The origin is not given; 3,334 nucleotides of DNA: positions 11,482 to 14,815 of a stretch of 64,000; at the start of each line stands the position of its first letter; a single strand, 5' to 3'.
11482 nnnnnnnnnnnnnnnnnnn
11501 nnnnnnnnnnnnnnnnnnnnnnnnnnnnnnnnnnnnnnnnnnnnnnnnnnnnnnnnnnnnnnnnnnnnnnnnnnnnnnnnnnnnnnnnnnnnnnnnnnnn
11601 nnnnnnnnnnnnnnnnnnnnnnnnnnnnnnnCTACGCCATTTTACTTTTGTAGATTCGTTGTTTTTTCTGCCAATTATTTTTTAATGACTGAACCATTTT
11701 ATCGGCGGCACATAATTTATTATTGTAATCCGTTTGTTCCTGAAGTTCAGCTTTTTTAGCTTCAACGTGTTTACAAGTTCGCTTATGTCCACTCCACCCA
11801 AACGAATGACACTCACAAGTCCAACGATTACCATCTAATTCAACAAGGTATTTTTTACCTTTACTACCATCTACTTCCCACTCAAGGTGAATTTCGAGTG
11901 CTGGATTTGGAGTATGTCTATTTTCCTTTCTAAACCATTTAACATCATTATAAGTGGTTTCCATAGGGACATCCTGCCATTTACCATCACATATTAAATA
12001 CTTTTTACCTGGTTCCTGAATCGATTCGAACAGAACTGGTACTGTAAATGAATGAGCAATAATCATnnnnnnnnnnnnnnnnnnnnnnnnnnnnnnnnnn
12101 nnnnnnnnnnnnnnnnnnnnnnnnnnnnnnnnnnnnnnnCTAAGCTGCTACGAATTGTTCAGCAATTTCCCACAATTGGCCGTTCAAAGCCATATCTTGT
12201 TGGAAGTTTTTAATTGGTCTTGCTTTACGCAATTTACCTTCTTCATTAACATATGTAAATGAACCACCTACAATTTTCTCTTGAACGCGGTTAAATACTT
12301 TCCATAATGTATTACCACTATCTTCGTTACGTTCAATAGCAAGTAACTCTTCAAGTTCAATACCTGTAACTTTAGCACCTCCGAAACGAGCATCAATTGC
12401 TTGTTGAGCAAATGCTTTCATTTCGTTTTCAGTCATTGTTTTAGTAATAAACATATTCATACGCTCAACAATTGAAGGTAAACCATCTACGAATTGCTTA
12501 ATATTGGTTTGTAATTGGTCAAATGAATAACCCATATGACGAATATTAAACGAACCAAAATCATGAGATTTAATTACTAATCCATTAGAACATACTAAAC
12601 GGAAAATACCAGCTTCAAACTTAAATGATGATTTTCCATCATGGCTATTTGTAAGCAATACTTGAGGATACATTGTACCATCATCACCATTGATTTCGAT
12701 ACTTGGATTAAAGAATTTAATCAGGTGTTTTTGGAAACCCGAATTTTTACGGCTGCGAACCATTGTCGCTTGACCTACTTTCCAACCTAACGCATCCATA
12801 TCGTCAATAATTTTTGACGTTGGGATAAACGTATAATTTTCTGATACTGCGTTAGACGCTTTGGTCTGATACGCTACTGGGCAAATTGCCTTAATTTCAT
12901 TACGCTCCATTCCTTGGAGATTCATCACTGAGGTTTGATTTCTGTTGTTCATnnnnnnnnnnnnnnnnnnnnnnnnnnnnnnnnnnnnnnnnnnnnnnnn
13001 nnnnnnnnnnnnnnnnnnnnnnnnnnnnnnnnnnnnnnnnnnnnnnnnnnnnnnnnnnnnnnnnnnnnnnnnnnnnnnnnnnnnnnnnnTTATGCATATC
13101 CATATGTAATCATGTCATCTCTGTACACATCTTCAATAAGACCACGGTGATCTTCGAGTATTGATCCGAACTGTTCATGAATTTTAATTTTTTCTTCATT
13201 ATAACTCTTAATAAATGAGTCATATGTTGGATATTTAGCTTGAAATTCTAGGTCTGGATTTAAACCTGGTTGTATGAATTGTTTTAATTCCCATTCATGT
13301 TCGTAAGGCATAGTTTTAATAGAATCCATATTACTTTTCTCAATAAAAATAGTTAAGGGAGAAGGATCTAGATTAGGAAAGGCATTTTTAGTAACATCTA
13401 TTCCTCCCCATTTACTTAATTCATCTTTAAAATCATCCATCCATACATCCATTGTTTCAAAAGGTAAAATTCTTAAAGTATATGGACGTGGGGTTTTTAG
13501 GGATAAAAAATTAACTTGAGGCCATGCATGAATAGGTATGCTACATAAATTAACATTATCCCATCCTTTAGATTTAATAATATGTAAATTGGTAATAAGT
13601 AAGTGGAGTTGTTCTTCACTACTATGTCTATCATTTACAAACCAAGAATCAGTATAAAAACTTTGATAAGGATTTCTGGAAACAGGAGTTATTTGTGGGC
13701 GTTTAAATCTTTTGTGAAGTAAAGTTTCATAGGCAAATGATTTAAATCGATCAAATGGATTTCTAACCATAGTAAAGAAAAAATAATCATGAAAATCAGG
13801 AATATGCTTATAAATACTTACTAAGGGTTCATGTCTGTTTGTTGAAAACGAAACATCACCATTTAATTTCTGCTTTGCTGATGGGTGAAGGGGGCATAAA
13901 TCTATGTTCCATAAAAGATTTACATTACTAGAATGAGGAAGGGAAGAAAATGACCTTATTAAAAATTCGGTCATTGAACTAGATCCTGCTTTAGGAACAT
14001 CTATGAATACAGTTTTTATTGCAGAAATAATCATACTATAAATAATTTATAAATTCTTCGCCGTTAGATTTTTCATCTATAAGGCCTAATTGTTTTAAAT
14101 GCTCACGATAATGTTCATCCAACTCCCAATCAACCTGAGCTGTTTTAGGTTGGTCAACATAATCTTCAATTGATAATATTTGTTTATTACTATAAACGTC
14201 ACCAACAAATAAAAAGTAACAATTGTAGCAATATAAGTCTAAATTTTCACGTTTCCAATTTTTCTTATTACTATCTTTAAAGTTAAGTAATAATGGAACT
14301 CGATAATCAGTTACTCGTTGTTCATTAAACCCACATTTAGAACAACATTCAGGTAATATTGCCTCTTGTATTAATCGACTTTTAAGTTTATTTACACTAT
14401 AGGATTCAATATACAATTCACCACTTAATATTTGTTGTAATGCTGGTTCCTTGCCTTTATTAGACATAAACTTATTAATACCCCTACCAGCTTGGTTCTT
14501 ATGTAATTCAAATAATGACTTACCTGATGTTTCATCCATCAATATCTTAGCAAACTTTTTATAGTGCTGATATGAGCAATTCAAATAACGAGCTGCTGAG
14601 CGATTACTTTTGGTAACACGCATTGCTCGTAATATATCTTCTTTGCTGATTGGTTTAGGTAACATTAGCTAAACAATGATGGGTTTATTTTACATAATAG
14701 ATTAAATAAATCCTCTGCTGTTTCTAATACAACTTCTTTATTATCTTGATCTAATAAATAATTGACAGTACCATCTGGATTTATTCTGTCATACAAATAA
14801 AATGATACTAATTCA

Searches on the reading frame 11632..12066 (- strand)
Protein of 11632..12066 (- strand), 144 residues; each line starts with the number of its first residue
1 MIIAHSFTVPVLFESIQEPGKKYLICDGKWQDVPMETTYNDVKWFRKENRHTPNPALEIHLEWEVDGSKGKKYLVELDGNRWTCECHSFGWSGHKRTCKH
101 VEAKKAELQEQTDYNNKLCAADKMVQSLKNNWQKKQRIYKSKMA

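Call 13: search_protein_families(library=phrogs, proteins=[window:11632-12066:-], max_evalue=0.01)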
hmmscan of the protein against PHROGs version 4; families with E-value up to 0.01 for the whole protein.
window:11632-12066:- (144 aa): 0 families

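Call 14: search_protein_families(library=pfam, proteins=[window:11632-12066:-], max_evalue=0.01)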
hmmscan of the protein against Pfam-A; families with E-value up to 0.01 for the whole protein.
window:11632-12066:- (144 aa): 1 family
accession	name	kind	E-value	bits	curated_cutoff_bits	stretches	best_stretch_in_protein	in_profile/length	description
PF04434.22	SWIM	-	0.0054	16.7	19.6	0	73-103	1-32/38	SWIM zinc finger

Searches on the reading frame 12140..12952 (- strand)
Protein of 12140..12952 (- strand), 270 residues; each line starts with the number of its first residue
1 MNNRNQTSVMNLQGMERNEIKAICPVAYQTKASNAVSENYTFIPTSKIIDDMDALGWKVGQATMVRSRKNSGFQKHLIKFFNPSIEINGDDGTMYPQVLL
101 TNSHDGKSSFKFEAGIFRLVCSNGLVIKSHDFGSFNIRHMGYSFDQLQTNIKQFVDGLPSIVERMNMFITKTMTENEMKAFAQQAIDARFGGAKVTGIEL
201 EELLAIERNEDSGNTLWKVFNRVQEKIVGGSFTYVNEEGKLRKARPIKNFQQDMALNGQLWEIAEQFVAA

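Call 13: search_protein_families(library=phrogs, proteins=[window:12140-12952:-], max_evalue=0.01)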
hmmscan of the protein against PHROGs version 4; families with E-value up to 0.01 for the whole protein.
window:12140-12952:- (270 aa): 5 families
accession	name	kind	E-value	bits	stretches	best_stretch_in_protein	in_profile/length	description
phrog_12094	-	unknown function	2.2e-40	139.6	1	7-268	11-275/281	-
phrog_1221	-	unknown function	8.4e-11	42.5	1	84-226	151-305/355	-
phrog_21518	-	unknown function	9.7e-07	29.5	1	31-143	46-160/285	-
phrog_1362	-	unknown function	1.3e-05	25.5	1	99-174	220-303/391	-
phrog_38703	-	unknown function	4.2e-05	24.5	1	31-132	46-150/170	-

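Call 14: search_protein_families(library=pfam, proteins=[window:12140-12952:-], max_evalue=0.01)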
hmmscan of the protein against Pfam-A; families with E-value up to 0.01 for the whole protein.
window:12140-12952:- (270 aa): 1 family
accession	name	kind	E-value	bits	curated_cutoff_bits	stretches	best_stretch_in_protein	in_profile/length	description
PF06067.16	DUF932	-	9.3e-35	120.9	23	1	35-261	4-227/227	Domain of unknown function (DUF932)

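Call 25: search_dna_similar(query=window:12140-12952:-, collection=phages, mode=protein, max_rows=25)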
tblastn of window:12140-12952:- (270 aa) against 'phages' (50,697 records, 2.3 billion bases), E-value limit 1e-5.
Records with a match: 27; places in all: 29; records where one place covers at least 80% of the query: 27.
Best place of each record, by identity: <60% 27.
By first word of the organism name: Erwinia 7; Flavobacterium 4; Yersinia 4; Xanthomonas 2; Pectobacterium 2; Cronobacter 2; Serratia 2; Roseobacter 1; Caudoviricetes 1; Curvibacter 1; and 1 more.
By host as written in the record: - 6; Flavobacterium sp. LMO8 4; Erwinia amylovora SNUABM_01 3; Erwinia amylovora 3; Xanthomonas vesicatoria 2; Pectobacterium carotovorum subsp. carotovorum strain CBBL19-1-37 2; Cronobacter sakazakii 2; Serratia marcescens UCC2017 2; and 3 more.
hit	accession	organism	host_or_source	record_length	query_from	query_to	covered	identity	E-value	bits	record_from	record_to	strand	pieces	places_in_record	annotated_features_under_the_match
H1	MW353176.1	Flavobacterium phage vB_FspM_immuto_3-5A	Flavobacterium sp. LMO8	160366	15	268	94%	39.8%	1e-56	201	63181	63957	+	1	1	protein of unknown function DUF932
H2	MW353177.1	Flavobacterium phage vB_FspM_immuto_13-6C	Flavobacterium sp. LMO8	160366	15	268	94%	39.8%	1e-56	201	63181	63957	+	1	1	protein of unknown function DUF932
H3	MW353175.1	Flavobacterium phage vB_FspM_immuto_2-6A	Flavobacterium sp. LMO8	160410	15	268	94%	39.8%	1e-56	201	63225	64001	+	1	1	protein of unknown function DUF932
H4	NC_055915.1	Flavobacterium phage vB_FspM_immuto_2-6A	Flavobacterium sp. LMO8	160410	15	268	94%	39.8%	1e-56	201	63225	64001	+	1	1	protein of unknown function DUF932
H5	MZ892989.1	Roseobacter phage CRP-235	Rhodobacteraceae bacterium FZCC0040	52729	24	265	90%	30.3%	6e-27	115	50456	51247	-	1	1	hypothetical protein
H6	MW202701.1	Caudoviricetes sp.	Manatee Spring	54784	11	269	96%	27.4%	9e-30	123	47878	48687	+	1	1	hypothetical protein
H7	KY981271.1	Curvibacter phage P26059A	Curvibacter sp. IMCC26059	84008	14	266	94%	27.0%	2e-22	102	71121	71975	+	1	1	hypothetical protein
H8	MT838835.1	Bacteriophage sp.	human fecal samples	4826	13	267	94%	26.4%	1e-20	97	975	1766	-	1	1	record has no annotation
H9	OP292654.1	Xanthomonas phage XbC2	Xanthomonas vesicatoria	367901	15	270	95%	26.1%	1e-18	91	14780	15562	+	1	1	hypothetical protein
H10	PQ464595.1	Erwinia phage Kaldavass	Erwinia aphidicola W09_2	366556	15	270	95%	25.7%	7e-15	80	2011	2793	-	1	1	hypothetical protein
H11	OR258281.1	Xanthomonas phage XaC1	Xanthomonas vesicatoria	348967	24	268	91%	26.3%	1e-15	82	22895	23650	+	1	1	hypothetical protein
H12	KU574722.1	Pectobacterium phage vB_PcaM_CBB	Pectobacterium carotovorum subsp. ...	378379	15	268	94%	24.1%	9e-14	77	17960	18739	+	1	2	redundant repeat | hypothetical protein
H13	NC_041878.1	Pectobacterium phage vB_PcaM_CBB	Pectobacterium carotovorum subsp. ...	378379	15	268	94%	24.1%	9e-14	77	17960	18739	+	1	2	redundant repeat | hypothetical protein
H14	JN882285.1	Cronobacter phage vB_CsaM_GAP32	Cronobacter sakazakii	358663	15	268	94%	23.2%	6e-11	68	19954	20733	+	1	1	hypothetical protein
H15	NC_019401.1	Cronobacter phage vB_CsaM_GAP32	Cronobacter sakazakii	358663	15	268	94%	23.2%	6e-11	68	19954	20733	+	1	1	hypothetical protein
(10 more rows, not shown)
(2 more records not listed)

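Call 28: find_related_loci(query=window:12140-12952:-, collection=viral_contigs, flank=3000)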
Query window:12140-12952:- (270 aa) in viral_contigs; peptide patterns used: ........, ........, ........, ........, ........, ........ (x = any residue, [..] = any of these).
34 stretches matched a pattern; 29 encode a relative of the query (tblastn E <= 1e-3); 29 distinct loci.
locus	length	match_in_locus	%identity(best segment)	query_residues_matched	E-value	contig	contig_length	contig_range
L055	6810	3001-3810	89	1-270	2e-168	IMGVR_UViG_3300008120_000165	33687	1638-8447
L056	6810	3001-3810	89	1-270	2e-168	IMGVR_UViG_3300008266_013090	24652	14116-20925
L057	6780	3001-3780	52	9-267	4e-86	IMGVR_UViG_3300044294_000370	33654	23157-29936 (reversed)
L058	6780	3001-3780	51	9-267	3e-85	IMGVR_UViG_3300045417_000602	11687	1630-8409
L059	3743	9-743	52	24-267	8e-82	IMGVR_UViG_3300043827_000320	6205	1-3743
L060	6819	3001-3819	46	2-267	3e-78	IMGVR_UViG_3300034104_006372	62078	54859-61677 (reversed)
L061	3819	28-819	46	8-270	3e-77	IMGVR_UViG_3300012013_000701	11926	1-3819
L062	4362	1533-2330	45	9-268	9e-77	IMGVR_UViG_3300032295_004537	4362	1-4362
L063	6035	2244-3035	46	8-270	1e-76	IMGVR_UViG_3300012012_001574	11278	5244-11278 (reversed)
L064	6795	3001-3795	46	9-267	1e-76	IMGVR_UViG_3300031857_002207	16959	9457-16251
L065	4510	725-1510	47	10-270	2e-76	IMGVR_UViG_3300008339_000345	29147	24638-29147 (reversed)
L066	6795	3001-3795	46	9-267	1e-76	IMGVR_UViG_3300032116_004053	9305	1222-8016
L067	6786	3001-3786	47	10-270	2e-76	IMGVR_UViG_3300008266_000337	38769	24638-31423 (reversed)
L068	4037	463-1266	44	9-270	3e-76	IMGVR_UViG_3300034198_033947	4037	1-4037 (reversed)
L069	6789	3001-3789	46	11-268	2e-75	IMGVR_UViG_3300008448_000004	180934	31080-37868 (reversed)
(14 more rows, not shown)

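Call 76: get_annotated_region(hit=H1, flank=3000)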
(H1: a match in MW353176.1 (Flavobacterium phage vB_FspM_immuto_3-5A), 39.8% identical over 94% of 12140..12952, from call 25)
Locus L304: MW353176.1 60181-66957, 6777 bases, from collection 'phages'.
description: Flavobacterium phage vB_FspM_immuto_3-5A, complete genome.
organism: Flavobacterium phage vB_FspM_immuto_3-5A (NCBI taxid 2801478)
taxonomy: Viruses; Duplodnaviria; Heunggongvirae; Uroviricota; Caudoviricetes; Immutovirus
host: Flavobacterium sp. LMO8; source: Baltic Sea mesocosm; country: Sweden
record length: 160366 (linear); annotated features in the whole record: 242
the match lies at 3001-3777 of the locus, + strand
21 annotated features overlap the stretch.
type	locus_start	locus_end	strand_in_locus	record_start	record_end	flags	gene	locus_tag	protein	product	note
CDS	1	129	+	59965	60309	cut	-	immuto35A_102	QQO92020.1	hypothetical protein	-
CDS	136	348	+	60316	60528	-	-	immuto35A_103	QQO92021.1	hypothetical protein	-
CDS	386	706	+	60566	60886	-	-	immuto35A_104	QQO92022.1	hypothetical protein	-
CDS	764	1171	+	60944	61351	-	-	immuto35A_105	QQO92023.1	DnaK suppressor protein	-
CDS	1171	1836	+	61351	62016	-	-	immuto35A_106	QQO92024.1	HNH endonuclease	-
CDS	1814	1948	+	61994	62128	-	-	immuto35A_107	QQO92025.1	hypothetical protein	-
CDS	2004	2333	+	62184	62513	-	-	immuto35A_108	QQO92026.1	hypothetical protein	-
CDS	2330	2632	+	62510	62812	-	-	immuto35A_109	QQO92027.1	hypothetical protein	-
CDS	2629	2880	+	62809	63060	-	-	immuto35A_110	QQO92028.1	hypothetical protein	-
CDS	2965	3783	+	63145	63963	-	-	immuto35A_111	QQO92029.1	protein of unknown function DUF932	-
CDS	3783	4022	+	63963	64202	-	-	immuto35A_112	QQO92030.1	hypothetical protein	-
CDS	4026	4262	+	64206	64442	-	-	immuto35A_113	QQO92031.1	hypothetical protein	-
CDS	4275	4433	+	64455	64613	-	-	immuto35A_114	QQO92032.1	hypothetical protein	-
CDS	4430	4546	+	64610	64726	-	-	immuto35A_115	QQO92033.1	hypothetical protein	-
CDS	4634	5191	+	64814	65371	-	-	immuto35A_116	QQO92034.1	hypothetical protein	-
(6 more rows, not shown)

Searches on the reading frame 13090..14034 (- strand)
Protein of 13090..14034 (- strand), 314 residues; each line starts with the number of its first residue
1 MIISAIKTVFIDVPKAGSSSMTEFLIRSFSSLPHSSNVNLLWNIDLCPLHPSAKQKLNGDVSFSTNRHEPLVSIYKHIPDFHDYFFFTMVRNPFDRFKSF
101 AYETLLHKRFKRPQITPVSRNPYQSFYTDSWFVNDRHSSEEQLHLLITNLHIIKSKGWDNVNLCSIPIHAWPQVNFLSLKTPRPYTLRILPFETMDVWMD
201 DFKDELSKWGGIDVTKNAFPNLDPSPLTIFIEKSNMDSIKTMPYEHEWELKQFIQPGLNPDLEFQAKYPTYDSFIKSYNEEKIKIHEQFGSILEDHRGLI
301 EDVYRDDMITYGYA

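Call 13: search_protein_families(library=phrogs, proteins=[window:13090-14034:-], max_evalue=0.01)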
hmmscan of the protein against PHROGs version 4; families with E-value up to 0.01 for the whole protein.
window:13090-14034:- (314 aa): 1 family
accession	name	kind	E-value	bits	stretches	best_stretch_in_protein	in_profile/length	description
phrog_3347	-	moron, auxiliary metabolic gene and host takeover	1.8e-06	29.1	1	5-103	8-94/219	Galactose-3-O-sulfotransferase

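Call 14: search_protein_families(library=pfam, proteins=[window:13090-14034:-], max_evalue=0.01)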
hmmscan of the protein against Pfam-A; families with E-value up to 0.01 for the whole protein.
window:13090-14034:- (314 aa): 1 family
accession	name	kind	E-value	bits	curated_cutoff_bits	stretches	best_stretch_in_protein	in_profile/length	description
PF03567.20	Sulfotransfer_2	-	8.6e-06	26.5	22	1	8-102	11-99/252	Sulfotransferase family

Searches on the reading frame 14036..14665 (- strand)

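Call 13: search_protein_families(library=phrogs, proteins=[window:14036-14665:-], max_evalue=0.01)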
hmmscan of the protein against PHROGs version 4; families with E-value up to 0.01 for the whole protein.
window:14036-14665:- (209 aa): 2 families
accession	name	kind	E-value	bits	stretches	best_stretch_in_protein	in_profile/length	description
phrog_14736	-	DNA, RNA and nucleotide metabolism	2.2e-11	44.8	1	88-163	15-86/202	HNH endonuclease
phrog_10822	-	DNA, RNA and nucleotide metabolism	1e-05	26.3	1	61-150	59-144/245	HNH endonuclease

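Call 14: search_protein_families(library=pfam, proteins=[window:14036-14665:-], max_evalue=0.01)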
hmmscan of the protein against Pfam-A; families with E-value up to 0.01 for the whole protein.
window:14036-14665:- (209 aa): 0 families
